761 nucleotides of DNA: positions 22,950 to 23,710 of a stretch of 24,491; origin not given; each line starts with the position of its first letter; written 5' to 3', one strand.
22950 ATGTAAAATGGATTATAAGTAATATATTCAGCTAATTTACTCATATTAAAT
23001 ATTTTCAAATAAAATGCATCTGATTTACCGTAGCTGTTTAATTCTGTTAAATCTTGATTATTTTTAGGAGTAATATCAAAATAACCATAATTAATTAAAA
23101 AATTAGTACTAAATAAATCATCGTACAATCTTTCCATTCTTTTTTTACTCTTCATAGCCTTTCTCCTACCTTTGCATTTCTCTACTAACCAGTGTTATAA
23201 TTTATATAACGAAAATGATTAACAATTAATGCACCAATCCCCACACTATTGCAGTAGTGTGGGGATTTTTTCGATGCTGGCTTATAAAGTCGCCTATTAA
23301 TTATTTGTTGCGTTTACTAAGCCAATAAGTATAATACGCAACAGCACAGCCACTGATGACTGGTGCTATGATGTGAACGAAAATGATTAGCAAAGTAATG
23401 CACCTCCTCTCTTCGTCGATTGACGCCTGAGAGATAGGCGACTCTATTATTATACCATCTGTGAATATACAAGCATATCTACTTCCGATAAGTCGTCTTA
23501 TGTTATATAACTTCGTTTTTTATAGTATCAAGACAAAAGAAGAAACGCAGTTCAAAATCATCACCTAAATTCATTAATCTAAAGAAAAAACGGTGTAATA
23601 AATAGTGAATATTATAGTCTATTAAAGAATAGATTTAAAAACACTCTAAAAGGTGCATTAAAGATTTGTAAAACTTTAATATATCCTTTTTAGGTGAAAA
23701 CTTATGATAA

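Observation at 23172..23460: Complete sprA1/SprA1AS-type type I TA, divergent from and sharing its promoter region with the RT gene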

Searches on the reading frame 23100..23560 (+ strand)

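Call 53: search_protein_families(library=padloc, proteins=[L001:2284-4056:-], max_evalue=0.001)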
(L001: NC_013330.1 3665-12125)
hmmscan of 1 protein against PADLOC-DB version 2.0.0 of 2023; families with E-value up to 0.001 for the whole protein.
L001:2284-4056:- (590 aa): 51 families (the best 25 are shown)
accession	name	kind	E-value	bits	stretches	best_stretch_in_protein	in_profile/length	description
PDLC02348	AbiK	-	5.4e-214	710.4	1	5-583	2-543/544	AbiK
PDLC03743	AbiK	-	3.1e-200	665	1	5-583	2-545/546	DRT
PDLC03748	Drt6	-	4.1e-58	195.5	1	51-339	19-304/511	DRT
PDLC03769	RT_UG30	-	1.3e-51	173.6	1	51-498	21-442/493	DRT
PDLC02177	Drt4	-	1.6e-44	150.5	1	52-471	19-426/541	-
PDLC03770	RT_UG31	-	1.9e-44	150.6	1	62-549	19-445/456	DRT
PDLC03752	Drt4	-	1.4e-43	147.8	1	51-503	25-434/467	DRT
PDLC02178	Drt4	-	4e-42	142.8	1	52-523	34-480/506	-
PDLC02180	Drt4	-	1.1e-37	128.1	1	82-336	61-325/532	-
PDLC02179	Drt4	-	1.3e-37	128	1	53-380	21-353/542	-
PDLC03784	Drt3b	-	1e-34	118.4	1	157-561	171-573/604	DRT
PDLC03744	AbiP2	-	3e-28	96.9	1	152-420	154-406/489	DRT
PDLC03751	RT_UG14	-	3.7e-26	90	1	157-424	159-422/493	DRT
PDLC03783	Drt8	-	6.3e-24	83.2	1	144-469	124-437/493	DRT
PDLC02176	Drt3b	-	1.6e-19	68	1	158-461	183-524/651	-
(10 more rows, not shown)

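Call 54: search_protein_families(library=ncbifam, proteins=[L001:2284-4056:-], max_evalue=0.001)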
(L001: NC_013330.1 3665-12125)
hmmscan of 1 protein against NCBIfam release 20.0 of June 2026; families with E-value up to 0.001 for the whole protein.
L001:2284-4056:- (590 aa): 6 families
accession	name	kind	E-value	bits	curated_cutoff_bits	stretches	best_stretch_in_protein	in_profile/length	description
NF041749.1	Drt4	equivalog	7.4e-38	130.7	450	1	82-504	55-457/489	antiviral reverse transcriptase Drt4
NF041748.1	Drt3b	equivalog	1.1e-19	70.7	350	1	157-467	174-521/647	antiviral reverse transcriptase Drt3b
NF041747.1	Drt3a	equivalog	7e-17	61.8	200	1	158-296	112-252/412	antiviral reverse transcriptase Drt3a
TIGR04416.1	group_II_RT_mat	equivalog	1.1e-15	57.7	300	1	86-346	56-304/353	group II intron reverse transcriptase/maturase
NF038233.2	retron_St85_RT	exception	5.5e-14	52.1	235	1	156-282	88-214/289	retron St85 family RNA-directed DNA polymerase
NF042941.1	Retron_TIR_antiphage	equivalog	5.5e-07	28.7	600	1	157-277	92-208/464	TIR domain-containing anti-phage reverse transcriptase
